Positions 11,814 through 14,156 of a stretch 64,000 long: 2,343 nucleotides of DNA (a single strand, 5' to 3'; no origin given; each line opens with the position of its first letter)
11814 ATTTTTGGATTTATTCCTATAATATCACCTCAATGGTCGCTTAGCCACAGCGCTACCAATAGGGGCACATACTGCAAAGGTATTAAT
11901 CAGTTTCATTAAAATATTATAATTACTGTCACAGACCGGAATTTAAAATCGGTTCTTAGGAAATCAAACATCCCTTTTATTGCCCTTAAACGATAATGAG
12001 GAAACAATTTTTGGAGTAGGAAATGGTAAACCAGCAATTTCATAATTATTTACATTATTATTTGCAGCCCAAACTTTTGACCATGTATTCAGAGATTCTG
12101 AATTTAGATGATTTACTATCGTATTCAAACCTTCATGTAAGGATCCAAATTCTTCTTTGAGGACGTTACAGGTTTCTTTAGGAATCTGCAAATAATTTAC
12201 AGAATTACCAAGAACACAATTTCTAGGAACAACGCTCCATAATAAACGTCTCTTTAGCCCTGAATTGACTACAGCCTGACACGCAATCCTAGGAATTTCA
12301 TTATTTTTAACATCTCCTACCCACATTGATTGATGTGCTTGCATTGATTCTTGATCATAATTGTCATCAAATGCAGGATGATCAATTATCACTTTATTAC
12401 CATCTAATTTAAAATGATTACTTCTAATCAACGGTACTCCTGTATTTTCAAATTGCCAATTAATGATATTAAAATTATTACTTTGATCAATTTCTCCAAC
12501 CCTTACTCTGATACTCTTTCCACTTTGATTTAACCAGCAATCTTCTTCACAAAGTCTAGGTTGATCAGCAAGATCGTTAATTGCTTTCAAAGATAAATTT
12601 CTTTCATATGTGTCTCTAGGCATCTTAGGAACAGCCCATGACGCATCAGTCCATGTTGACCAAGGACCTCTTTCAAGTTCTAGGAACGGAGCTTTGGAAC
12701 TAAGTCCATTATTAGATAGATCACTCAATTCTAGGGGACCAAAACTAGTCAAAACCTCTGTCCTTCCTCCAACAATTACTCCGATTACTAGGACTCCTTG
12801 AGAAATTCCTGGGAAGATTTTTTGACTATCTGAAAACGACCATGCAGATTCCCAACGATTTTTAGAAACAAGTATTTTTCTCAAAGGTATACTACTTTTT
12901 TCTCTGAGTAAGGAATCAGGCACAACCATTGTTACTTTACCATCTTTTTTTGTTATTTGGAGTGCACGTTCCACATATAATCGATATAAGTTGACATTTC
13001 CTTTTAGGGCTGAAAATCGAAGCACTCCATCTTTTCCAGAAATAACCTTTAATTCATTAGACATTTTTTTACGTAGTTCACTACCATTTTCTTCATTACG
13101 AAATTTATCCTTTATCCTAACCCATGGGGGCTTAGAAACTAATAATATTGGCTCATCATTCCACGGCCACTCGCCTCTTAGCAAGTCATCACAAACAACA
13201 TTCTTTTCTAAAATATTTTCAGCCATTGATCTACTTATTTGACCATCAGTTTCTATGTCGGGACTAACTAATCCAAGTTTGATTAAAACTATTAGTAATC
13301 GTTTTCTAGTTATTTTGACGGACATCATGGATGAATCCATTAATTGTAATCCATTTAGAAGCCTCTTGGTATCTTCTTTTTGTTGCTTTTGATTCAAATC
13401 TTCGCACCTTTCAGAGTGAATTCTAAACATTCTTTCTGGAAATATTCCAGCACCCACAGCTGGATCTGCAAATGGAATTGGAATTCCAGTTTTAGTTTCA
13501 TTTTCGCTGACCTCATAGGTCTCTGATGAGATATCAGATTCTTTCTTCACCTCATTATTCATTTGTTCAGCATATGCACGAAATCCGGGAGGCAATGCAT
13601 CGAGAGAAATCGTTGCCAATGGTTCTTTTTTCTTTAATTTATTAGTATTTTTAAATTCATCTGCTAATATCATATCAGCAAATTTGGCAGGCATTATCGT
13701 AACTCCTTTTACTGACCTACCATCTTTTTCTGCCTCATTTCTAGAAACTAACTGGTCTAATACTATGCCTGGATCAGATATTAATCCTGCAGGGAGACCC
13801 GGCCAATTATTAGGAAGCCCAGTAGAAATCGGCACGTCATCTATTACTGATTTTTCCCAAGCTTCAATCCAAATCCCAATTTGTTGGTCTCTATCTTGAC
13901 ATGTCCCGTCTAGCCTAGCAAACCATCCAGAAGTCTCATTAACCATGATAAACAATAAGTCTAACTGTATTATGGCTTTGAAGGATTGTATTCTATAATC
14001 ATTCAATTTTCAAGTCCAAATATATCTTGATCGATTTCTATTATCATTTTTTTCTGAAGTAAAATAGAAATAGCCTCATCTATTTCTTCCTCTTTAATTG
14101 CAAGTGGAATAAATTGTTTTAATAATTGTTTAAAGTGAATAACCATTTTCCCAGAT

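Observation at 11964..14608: Methyltransferase-like protein with a non-canonical KPPW catalytic motif, coupled to an unknown acidic coiled-coil protein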

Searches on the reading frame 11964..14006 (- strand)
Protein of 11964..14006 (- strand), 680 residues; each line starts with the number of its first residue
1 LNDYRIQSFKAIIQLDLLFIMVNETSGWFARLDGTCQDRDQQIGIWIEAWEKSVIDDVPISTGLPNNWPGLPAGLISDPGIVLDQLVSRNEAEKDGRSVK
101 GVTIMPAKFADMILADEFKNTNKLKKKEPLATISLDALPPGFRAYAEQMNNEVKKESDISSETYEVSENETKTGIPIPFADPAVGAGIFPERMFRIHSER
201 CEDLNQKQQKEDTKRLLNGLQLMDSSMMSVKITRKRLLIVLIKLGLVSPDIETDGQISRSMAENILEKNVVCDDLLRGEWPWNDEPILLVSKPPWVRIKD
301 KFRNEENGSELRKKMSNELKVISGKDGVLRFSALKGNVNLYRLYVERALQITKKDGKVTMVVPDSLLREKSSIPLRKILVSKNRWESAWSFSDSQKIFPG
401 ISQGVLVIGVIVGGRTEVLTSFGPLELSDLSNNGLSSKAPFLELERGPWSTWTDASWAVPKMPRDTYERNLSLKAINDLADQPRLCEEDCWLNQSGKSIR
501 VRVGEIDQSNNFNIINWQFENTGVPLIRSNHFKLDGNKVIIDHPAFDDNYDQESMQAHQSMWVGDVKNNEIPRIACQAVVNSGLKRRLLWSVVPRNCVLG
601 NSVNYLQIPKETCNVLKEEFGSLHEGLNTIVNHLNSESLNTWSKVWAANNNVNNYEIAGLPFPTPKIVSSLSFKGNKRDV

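Call 3: search_protein_families(library=pfam, proteins=[window:11964-14006:-], max_evalue=1)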
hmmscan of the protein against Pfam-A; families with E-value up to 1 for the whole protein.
window:11964-14006:- (680 aa): 1 family
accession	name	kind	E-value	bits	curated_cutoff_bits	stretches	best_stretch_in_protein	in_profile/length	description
PF07669.17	Eco57I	-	1.9e-09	38.3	25.3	1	331-398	103-171/171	Eco57I restriction-modification methylase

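Call 4: search_protein_families(library=ncbifam, proteins=[window:11964-14006:-], max_evalue=1)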
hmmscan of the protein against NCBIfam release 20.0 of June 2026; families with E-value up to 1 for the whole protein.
window:11964-14006:- (680 aa): 4 families
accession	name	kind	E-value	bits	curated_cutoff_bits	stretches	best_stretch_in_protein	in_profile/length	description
TIGR02987.1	met_A_Alw26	exception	1.2e-23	83.7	353.5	2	504-667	315-457/523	Alw26I/Eco31I/Esp3I family type II restriction adenine-specific DNA-methyltransferase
NF040853.1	KEOPS_Pcc1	equivalog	0.019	15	140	0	518-548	24-55/78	KEOPS complex subunit Pcc1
NF047738.1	antiphage_MADS2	equivalog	0.026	12.8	720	1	332-379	485-532/654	methylation-associated defense system DNA methyltransferase MAD2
NF033452.1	BREX_1_MTaseX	exception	0.15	9.8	500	1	338-388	540-590/1210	BREX-1 system adenine-specific DNA-methyltransferase PglX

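Call 5: search_protein_families(library=padloc, proteins=[window:11964-14006:-], max_evalue=1)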
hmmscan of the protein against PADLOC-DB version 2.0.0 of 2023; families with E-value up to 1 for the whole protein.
window:11964-14006:- (680 aa): 25 families
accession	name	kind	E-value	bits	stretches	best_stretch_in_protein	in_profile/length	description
PDLC03237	MTase_II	-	4.8e-24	82.3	1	289-666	225-577/1036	Type II methyltransferase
PDLC03335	MTase_II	-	6e-11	39.7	1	180-395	107-288/607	Type II methyltransferase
PDLC03365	MTase_II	-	5.2e-10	36.7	2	264-407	131-280/578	Type II methyltransferase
PDLC03613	REase_MTase_IIG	-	9e-10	34.8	1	335-400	825-890/1250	Type IIG restriction enzyme-methyltransferase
PDLC03338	MTase_II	-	4.4e-07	27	1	333-407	271-345/604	Type II methyltransferase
PDLC03604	REase_MTase_IIG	-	1.2e-05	21.5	1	315-400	554-635/1011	Type IIG restriction enzyme-methyltransferase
PDLC03622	REase_MTase_IIG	-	1.5e-05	20.5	1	337-402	962-1027/1524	Type IIG restriction enzyme-methyltransferase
PDLC03293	MTase_II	-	0.00011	19.1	1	330-409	130-205/427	Type II methyltransferase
PDLC03282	MTase_II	-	0.00014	19.2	1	327-404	102-178/386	Type II methyltransferase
PDLC03267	MTase_II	-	0.0002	18.4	1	339-413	146-218/539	Type II methyltransferase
PDLC03348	MTase_II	-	0.0018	14.8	1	339-387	382-430/727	Type II methyltransferase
PDLC03629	REase_MTase_IIG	-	0.002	14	1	290-398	575-674/1182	Type IIG restriction enzyme-methyltransferase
PDLC03248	MTase_II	-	0.0029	14.4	1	337-413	122-197/521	Type II methyltransferase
PDLC03227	MTase_II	-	0.0053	13.7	1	337-399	162-224/494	Type II methyltransferase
PDLC03313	MTase_II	-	0.0068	13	1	330-394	171-235/563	Type II methyltransferase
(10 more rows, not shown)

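Call 6: find_homologous_proteins(query=window:11964-14006:-)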
Query window:11964-14006:- (680 aa): 274 proteins with E <= 0.001 among 8000 candidates; the best 120 are listed.
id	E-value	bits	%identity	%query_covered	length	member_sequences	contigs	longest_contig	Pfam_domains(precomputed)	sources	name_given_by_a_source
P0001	0.0e+0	1493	96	100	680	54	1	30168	PF07669.18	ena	-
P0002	0.0e+0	1222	81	97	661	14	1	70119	PF07669.18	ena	-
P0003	4.8e-292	988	68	97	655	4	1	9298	PF07669.18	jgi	-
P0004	3.5e-285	966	64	97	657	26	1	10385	PF07669.18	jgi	-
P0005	5.6e-284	962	65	97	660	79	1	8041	PF07669.18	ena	-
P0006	5.5e-283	958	65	97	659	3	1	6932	PF07669.18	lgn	-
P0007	1.1e-281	954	65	98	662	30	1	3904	PF07669.18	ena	-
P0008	1.3e-272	924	64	97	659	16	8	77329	PF07669.18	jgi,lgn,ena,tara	tara:strand:- start:12241 stop:14220 length:1980 start_codon:yes stop_codon:yes gene_type:complete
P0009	5.5e-241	820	56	96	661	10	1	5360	PF07669.18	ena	-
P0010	7.2e-239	813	54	96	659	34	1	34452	PF07669.18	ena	-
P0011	4.6e-238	810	53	96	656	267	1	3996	PF07669.18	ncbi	-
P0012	4.7e-238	810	55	97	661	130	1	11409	PF07669.18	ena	-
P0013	1.4e-237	808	53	96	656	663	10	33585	PF07669.18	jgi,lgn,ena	-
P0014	1.7e-237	808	53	96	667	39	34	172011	PF07669.18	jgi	jgi:hypothetical protein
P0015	1.6e-234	798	53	96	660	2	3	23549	PF07669.18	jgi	-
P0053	1.6e-227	775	52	96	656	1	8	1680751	PF07669.18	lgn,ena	-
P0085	1.8e-223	762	53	94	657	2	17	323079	PF07669.18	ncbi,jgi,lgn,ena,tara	jgi:hypothetical protein|tara:strand:- start:32517 stop:34490 length:1974 start_codon:yes stop_codon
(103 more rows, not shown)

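Call 7: search_solved_structures(query=window:11964-14006:-, max_evalue=1, show_alignments=2)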
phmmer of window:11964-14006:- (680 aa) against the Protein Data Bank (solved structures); distinct sequences matched with E-value up to 1: 5.
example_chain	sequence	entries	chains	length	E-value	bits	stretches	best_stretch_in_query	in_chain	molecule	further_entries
1aqi_A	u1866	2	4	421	0.088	14.1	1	330-384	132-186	ADENINE-N6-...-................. TAQI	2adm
2ibs_A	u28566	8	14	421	0.089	14.1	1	330-384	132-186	Modification methylase TaqI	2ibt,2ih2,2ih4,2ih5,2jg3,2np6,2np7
1aqj_A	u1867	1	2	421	0.089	14.1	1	330-384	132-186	ADENINE-N6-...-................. TAQI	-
8up5_P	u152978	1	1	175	0.15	13.4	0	519-552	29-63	KEOPS complex subunit Pcc1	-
1g38_A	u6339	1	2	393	0.21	12.8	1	330-384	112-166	MODIFICATION METHYLASE TAQI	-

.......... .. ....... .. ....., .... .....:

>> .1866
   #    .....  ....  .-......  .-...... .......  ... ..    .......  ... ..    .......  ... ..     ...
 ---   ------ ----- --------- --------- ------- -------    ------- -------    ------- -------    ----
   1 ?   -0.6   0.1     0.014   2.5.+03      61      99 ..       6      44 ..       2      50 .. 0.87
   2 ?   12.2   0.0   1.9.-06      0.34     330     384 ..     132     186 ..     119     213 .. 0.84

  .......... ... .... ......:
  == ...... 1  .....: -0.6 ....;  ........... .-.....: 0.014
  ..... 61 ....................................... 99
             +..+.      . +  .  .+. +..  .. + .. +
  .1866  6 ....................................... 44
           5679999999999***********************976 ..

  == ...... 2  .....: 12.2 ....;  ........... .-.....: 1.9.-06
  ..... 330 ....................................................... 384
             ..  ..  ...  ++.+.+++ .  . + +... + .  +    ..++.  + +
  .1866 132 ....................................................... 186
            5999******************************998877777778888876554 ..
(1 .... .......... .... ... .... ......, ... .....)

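Call 10: find_encoding_contigs(protein=P0053, flank=6000, max_places=3)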
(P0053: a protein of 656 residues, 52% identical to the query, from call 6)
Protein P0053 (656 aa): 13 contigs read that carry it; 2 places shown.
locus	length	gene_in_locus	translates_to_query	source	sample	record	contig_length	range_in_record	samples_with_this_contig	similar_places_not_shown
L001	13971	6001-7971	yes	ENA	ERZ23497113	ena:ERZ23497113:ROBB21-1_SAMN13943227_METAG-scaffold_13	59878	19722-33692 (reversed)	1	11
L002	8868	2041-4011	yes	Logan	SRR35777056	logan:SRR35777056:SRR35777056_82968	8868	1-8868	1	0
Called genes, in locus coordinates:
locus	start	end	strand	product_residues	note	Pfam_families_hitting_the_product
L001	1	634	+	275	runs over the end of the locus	PF00462:Glutaredoxin (weak), PF02798:GST_N (weak), PF13409:GST_N_2, PF13417:GST_N_3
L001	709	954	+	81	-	-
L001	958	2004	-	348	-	PF00890:FAD_binding_2 (weak), PF01266:DAO, PF03486:HI0933_like (weak), PF07992:Pyr_redox_2 (weak), PF12831:FAD_oxidored, PF01593:Amino_oxidase, PF13450:NAD_binding_8, PF01593:Amino_oxidase (weak), +1 more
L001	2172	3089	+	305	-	PF02749:QRPTase_N, PF01729:QRPTase_C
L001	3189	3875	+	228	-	PF02006:PPS_PS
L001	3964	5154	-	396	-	PF00180:Iso_dh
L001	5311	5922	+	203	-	-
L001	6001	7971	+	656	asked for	PF07669:Eco57I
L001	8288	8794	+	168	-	PF03266:NTPase_1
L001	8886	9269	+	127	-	-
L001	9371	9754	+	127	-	PF01597:GCV_H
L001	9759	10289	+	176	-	PF00075:RNase_H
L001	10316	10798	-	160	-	-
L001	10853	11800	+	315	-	PF00291:PALP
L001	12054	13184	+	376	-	PF00155:Aminotran_1_2, PF01212:Beta_elim_lyase (weak), PF01041:DegT_DnrJ_EryC1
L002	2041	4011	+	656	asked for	PF07669:Eco57I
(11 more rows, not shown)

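Call 11: find_encoding_contigs(protein=P0085, flank=6000, max_places=3)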
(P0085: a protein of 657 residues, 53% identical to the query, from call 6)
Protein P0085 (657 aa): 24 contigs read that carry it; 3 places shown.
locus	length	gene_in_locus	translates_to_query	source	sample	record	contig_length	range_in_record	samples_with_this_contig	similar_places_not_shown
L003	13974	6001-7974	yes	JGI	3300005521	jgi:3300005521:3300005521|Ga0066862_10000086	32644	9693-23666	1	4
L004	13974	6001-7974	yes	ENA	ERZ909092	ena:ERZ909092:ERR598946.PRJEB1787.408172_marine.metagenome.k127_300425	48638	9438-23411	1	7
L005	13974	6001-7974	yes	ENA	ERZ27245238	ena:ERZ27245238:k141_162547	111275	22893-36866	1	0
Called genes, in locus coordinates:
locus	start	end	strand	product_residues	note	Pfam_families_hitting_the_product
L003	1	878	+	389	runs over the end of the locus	PF04104:DNA_primase_lrg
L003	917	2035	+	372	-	PF04123:DUF373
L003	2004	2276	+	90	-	-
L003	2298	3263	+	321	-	PF02749:QRPTase_N, PF01729:QRPTase_C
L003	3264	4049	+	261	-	PF02006:PPS_PS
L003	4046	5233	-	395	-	PF00180:Iso_dh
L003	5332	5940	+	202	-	-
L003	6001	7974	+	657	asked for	PF07669:Eco57I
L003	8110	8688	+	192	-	PF03266:NTPase_1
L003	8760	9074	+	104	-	-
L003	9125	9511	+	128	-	PF01597:GCV_H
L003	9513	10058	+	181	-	PF00075:RNase_H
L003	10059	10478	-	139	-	-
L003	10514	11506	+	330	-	PF00291:PALP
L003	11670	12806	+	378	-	PF00155:Aminotran_1_2, PF01041:DegT_DnrJ_EryC1, PF01212:Beta_elim_lyase (faint), PF01053:Cys_Met_Meta_PP (faint)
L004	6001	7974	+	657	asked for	PF07669:Eco57I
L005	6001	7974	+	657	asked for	PF07669:Eco57I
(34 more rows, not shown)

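Call 26: search_protein_representatives(alignment_id=A1)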
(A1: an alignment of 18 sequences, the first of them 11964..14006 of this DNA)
Query: 18 sequences, 659 profile positions. Proteins with E-value up to 0.001 (for the whole library): 1523; up to 1e-10: 441; up to 1e-30: 40. The best 150 are listed.
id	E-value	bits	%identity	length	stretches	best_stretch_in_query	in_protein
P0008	0.0e+00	1093.8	-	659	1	1-658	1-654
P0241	2.2e-254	861.8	-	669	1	5-650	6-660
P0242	4.0e-129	447.9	-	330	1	1-325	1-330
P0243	5.0e-124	431.1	-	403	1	84-478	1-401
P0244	4.2e-104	365.3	-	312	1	44-273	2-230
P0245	1.2e-96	340.7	-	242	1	1-210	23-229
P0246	2.6e-86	306.5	-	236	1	424-649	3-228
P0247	2.2e-73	263.8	-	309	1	4-269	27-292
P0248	1.4e-67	244.6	-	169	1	1-164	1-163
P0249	6.9e-60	219.2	-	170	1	245-362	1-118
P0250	4.3e-56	206.6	-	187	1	1-123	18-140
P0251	2.2e-51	191.1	-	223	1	142-304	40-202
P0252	1.1e-50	188.8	-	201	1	1-151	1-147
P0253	9.0e-49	182.4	-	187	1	76-210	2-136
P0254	9.6e-49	182.4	-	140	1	526-653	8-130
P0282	1.4e-29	119.1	-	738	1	318-650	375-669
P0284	8.0e-28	113.2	-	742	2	283-409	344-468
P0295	1.1e-25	106.2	-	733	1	319-650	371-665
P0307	1.4e-24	102.5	-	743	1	316-651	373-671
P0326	5.3e-23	97.3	-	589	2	158-403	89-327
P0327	5.8e-23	97.2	-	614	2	156-448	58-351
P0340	2.4e-22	95.2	-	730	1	300-654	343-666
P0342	2.4e-22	95.1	-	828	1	307-656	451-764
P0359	2.2e-21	92.0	-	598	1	315-650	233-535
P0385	3.0e-20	88.2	-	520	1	296-652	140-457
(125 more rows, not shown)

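Call 27: search_protein_families(library=ncbifam, proteins=[P0282, P0284, P0295, P0307, P0340, P0385, P0327, P0326, P0359, P0342], max_evalue=0.001)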
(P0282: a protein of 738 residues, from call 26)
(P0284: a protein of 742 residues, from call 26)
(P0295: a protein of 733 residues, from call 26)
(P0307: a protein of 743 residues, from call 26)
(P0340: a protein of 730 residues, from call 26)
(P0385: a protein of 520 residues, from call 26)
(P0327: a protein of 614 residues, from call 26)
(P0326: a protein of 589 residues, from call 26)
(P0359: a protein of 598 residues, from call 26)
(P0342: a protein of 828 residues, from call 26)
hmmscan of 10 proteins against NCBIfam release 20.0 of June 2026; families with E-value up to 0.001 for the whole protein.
P0282 (738 aa): 6 families
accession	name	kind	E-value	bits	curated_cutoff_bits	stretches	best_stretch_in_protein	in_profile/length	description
TIGR02987.1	met_A_Alw26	exception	1.2e-73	248.7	353.5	1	137-718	4-503/523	Alw26I/Eco31I/Esp3I family type II restriction adenine-specific DNA-methyltransferase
NF047738.1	antiphage_MADS2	equivalog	2.5e-15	55.8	720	1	180-430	334-545/654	methylation-associated defense system DNA methyltransferase MAD2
NF033452.1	BREX_1_MTaseX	exception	1.4e-13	49.7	500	1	176-252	312-377/1210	BREX-1 system adenine-specific DNA-methyltransferase PglX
NF033455.1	BREX_6_MTaseX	exception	3.8e-10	37.9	900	1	172-252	323-398/1319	BREX-6 system adenine-specific DNA-methyltransferase PglX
NF033454.1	BREX_5_MTaseX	exception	1.2e-09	36.3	900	1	172-252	296-366/1404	BREX-5 system adenine-specific DNA-methyltransferase PglX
NF033451.1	BREX_2_MTaseX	equivalog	5.3e-07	27.8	400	1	140-323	199-368/1185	BREX-2 system adenine-specific DNA-methyltransferase PglX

P0284 (742 aa): 6 families
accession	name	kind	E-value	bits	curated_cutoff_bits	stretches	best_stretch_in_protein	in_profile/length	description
TIGR02987.1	met_A_Alw26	exception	2.2e-69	234.6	353.5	1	135-738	3-520/523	Alw26I/Eco31I/Esp3I family type II restriction adenine-specific DNA-methyltransferase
NF047738.1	antiphage_MADS2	equivalog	8e-14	50.8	720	1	179-435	334-548/654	methylation-associated defense system DNA methyltransferase MAD2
NF033452.1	BREX_1_MTaseX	exception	4.6e-13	47.9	500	1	378-473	540-637/1210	BREX-1 system adenine-specific DNA-methyltransferase PglX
NF033455.1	BREX_6_MTaseX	exception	3.4e-09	34.8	900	1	157-258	307-404/1319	BREX-6 system adenine-specific DNA-methyltransferase PglX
NF033454.1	BREX_5_MTaseX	exception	6.6e-08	30.6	900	1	162-258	287-372/1404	BREX-5 system adenine-specific DNA-methyltransferase PglX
NF033451.1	BREX_2_MTaseX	equivalog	3.3e-07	28.4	400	1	139-323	199-368/1185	BREX-2 system adenine-specific DNA-methyltransferase PglX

P0295 (733 aa): 6 families
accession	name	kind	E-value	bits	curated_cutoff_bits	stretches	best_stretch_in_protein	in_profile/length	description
TIGR02987.1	met_A_Alw26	exception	3.9e-73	247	353.5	1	138-729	4-516/523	Alw26I/Eco31I/Esp3I family type II restriction adenine-specific DNA-methyltransferase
NF033452.1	BREX_1_MTaseX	exception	1.9e-11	42.6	500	0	177-241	312-375/1210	BREX-1 system adenine-specific DNA-methyltransferase PglX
NF047738.1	antiphage_MADS2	equivalog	7.3e-10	37.7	720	1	367-422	487-542/654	methylation-associated defense system DNA methyltransferase MAD2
NF033451.1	BREX_2_MTaseX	equivalog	4.6e-09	34.6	400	1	140-317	198-369/1185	BREX-2 system adenine-specific DNA-methyltransferase PglX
NF033454.1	BREX_5_MTaseX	exception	5.2e-06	24.3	900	1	164-237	287-360/1404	BREX-5 system adenine-specific DNA-methyltransferase PglX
NF033455.1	BREX_6_MTaseX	exception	4.6e-05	21.1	900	1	177-261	327-416/1319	BREX-6 system adenine-specific DNA-methyltransferase PglX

P0307 (743 aa): 6 families
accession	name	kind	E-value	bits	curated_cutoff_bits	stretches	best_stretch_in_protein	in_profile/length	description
TIGR02987.1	met_A_Alw26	exception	3.4e-83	280.2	353.5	1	136-738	4-519/523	Alw26I/Eco31I/Esp3I family type II restriction adenine-specific DNA-methyltransferase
NF033452.1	BREX_1_MTaseX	exception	1.1e-17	63.2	500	2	144-257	285-382/1210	BREX-1 system adenine-specific DNA-methyltransferase PglX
NF047738.1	antiphage_MADS2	equivalog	1.5e-12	46.6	720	1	179-424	334-539/654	methylation-associated defense system DNA methyltransferase MAD2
NF033451.1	BREX_2_MTaseX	equivalog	7.2e-09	33.9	400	1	139-327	199-370/1185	BREX-2 system adenine-specific DNA-methyltransferase PglX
NF033454.1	BREX_5_MTaseX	exception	3.6e-08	31.5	900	1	173-252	298-366/1404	BREX-5 system adenine-specific DNA-methyltransferase PglX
NF033455.1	BREX_6_MTaseX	exception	1e-07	29.9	900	1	174-251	326-397/1319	BREX-6 system adenine-specific DNA-methyltransferase PglX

P0340 (730 aa): 5 families
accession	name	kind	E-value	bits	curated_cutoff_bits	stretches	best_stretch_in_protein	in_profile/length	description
TIGR02987.1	met_A_Alw26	exception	1.2e-80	271.7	353.5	1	135-716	2-509/523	Alw26I/Eco31I/Esp3I family type II restriction adenine-specific DNA-methyltransferase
NF033452.1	BREX_1_MTaseX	exception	1.6e-13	49.4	500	1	368-448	541-623/1210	BREX-1 system adenine-specific DNA-methyltransferase PglX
NF033454.1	BREX_5_MTaseX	exception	1.2e-07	29.8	900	0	172-239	297-366/1404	BREX-5 system adenine-specific DNA-methyltransferase PglX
NF047738.1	antiphage_MADS2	equivalog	2.4e-07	29.4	720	0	170-200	325-355/654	methylation-associated defense system DNA methyltransferase MAD2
NF033455.1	BREX_6_MTaseX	exception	0.00012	19.8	900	0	167-241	319-400/1319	BREX-6 system adenine-specific DNA-methyltransferase PglX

P0385 (520 aa): 3 families
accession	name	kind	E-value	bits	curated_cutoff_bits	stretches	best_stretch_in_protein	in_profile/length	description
TIGR02987.1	met_A_Alw26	exception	2.2e-67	228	353.5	1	94-516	110-517/523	Alw26I/Eco31I/Esp3I family type II restriction adenine-specific DNA-methyltransferase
NF033452.1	BREX_1_MTaseX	exception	5e-07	27.9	500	0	162-241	541-622/1210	BREX-1 system adenine-specific DNA-methyltransferase PglX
NF047738.1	antiphage_MADS2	equivalog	1.3e-06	27.1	720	1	95-236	441-567/654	methylation-associated defense system DNA methyltransferase MAD2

P0327 (614 aa): 6 families
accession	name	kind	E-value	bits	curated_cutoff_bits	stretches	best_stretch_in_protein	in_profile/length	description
TIGR02987.1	met_A_Alw26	exception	1.7e-57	195.3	353.5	1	24-526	1-456/523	Alw26I/Eco31I/Esp3I family type II restriction adenine-specific DNA-methyltransferase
NF033452.1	BREX_1_MTaseX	exception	3.4e-31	108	500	2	52-133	308-384/1210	BREX-1 system adenine-specific DNA-methyltransferase PglX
NF033455.1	BREX_6_MTaseX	exception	2.8e-20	71.5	900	2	40-129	311-401/1319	BREX-6 system adenine-specific DNA-methyltransferase PglX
NF033451.1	BREX_2_MTaseX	equivalog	2.1e-18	65.5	400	1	30-274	199-447/1185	BREX-2 system adenine-specific DNA-methyltransferase PglX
NF047738.1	antiphage_MADS2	equivalog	3.6e-16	58.6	720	1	58-292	332-559/654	methylation-associated defense system DNA methyltransferase MAD2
NF033454.1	BREX_5_MTaseX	exception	5e-12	44.2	900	1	54-128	298-368/1404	BREX-5 system adenine-specific DNA-methyltransferase PglX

P0326 (589 aa): 3 families
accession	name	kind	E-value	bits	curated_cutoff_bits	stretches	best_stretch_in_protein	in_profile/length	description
TIGR02987.1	met_A_Alw26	exception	1.4e-101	340.8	353.5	1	58-585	1-513/523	Alw26I/Eco31I/Esp3I family type II restriction adenine-specific DNA-methyltransferase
NF047738.1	antiphage_MADS2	equivalog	3.1e-06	25.8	720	1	50-288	300-535/654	methylation-associated defense system DNA methyltransferase MAD2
NF033452.1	BREX_1_MTaseX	exception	4e-06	24.9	500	0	175-323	487-622/1210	BREX-1 system adenine-specific DNA-methyltransferase PglX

P0359 (598 aa): 7 families
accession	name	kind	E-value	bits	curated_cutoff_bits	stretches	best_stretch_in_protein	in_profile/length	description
TIGR02987.1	met_A_Alw26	exception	1.8e-48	165.6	353.5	1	101-532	31-454/523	Alw26I/Eco31I/Esp3I family type II restriction adenine-specific DNA-methyltransferase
NF047738.1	antiphage_MADS2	equivalog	1.6e-11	43.3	720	1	101-282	331-536/654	methylation-associated defense system DNA methyltransferase MAD2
NF033451.1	BREX_2_MTaseX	equivalog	1.9e-09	35.9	400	1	50-165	191-286/1185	BREX-2 system adenine-specific DNA-methyltransferase PglX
NF033455.1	BREX_6_MTaseX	exception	4.7e-09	34.3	900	1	90-196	317-428/1319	BREX-6 system adenine-specific DNA-methyltransferase PglX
NF033454.1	BREX_5_MTaseX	exception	2.3e-08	32.1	900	1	92-187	292-393/1404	BREX-5 system adenine-specific DNA-methyltransferase PglX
NF033452.1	BREX_1_MTaseX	exception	3.4e-08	31.8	500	0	92-160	304-370/1210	BREX-1 system adenine-specific DNA-methyltransferase PglX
TIGR03534.1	RF_mod_PrmC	equivalog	6.8e-06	25.7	199.1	1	102-204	89-166/253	peptide chain release factor N(5)-glutamine methyltransferase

P0342 (828 aa): 6 families
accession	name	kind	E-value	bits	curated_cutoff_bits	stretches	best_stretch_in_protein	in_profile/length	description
TIGR02987.1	met_A_Alw26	exception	2.8e-86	290.3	353.5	1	343-824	63-519/523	Alw26I/Eco31I/Esp3I family type II restriction adenine-specific DNA-methyltransferase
NF033452.1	BREX_1_MTaseX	exception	7.9e-12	43.8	500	0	189-277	310-375/1210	BREX-1 system adenine-specific DNA-methyltransferase PglX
NF047738.1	antiphage_MADS2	equivalog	5.1e-10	38.3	720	1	185-275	324-403/654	methylation-associated defense system DNA methyltransferase MAD2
NF033455.1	BREX_6_MTaseX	exception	1.8e-05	22.5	900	1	193-277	329-396/1319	BREX-6 system adenine-specific DNA-methyltransferase PglX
NF033454.1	BREX_5_MTaseX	exception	0.00044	17.9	900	0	194-282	303-395/1404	BREX-5 system adenine-specific DNA-methyltransferase PglX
NF008748.0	PRK11783.1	equivalog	0.00071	17.9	466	0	193-273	193-274/704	bifunctional 23S rRNA (guanine(2069)-N(7))-methyltransferase RlmK/23S rRNA (guanine(2445)-N(2))-methyltransferase RlmL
